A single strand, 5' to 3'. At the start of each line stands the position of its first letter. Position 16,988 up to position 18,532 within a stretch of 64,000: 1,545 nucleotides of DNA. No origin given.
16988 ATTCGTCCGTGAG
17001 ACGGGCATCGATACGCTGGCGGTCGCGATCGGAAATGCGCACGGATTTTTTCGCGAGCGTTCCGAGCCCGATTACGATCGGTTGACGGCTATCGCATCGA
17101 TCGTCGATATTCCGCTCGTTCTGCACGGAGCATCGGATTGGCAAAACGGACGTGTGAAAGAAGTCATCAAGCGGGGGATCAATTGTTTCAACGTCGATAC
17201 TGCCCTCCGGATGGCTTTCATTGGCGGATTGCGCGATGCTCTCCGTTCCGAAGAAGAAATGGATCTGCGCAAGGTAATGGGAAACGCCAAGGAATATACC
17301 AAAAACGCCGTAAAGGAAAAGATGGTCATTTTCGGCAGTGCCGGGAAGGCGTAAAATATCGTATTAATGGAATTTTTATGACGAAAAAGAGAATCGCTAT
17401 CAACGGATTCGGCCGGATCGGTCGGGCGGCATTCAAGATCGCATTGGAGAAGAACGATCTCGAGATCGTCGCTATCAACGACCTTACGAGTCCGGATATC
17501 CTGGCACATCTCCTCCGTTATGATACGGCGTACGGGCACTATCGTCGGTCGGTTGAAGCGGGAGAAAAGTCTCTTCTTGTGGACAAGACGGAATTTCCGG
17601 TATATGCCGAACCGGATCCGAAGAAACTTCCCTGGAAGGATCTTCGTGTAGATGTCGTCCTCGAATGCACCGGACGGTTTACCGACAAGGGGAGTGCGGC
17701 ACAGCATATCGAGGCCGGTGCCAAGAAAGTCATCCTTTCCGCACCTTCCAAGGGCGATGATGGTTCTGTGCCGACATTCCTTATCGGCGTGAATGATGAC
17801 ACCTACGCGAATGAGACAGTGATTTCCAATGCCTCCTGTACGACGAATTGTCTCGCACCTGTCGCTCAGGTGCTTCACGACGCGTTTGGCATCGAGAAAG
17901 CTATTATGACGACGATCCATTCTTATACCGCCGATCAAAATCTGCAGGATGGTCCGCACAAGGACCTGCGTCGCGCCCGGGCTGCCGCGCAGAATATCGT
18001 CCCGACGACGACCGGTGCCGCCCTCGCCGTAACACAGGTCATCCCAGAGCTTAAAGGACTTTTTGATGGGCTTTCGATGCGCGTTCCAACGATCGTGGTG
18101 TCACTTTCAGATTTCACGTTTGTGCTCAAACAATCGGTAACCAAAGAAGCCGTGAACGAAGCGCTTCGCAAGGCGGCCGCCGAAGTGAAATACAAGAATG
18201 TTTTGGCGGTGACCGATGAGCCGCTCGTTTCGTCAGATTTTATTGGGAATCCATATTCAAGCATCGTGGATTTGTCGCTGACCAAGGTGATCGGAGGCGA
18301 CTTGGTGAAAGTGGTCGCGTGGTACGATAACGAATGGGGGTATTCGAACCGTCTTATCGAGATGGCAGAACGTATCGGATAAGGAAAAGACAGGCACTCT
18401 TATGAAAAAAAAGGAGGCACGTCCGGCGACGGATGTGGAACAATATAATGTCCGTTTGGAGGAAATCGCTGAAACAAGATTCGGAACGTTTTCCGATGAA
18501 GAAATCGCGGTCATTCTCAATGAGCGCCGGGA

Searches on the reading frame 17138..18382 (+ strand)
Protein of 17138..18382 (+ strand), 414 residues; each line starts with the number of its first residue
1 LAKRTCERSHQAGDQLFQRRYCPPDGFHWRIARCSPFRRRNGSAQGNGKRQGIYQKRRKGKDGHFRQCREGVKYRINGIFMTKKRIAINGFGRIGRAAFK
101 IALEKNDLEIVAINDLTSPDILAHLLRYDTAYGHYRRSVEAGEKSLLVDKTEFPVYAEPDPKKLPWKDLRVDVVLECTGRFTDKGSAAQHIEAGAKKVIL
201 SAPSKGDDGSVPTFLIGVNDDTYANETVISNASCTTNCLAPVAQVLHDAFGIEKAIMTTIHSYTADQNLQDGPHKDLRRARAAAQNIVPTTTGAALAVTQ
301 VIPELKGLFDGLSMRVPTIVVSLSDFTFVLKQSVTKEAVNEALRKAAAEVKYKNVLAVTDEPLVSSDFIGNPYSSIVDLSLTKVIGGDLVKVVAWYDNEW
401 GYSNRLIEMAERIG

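Call 40: search_protein_families(library=pfam, proteins=[window:17138-18382:+], max_evalue=0.00001)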
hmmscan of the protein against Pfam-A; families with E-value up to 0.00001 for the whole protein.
window:17138-18382:+ (414 aa): 2 families
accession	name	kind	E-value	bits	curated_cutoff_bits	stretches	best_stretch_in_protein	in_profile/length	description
PF02800.25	Gp_dh_C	-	2.7e-62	209.5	24.4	1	239-396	1-158/158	Glyceraldehyde 3-phosphate dehydrogenase, C-terminal domain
PF00044.30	Gp_dh_N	-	5.4e-36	123.4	31.7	1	85-184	2-101/101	Glyceraldehyde 3-phosphate dehydrogenase, NAD binding domain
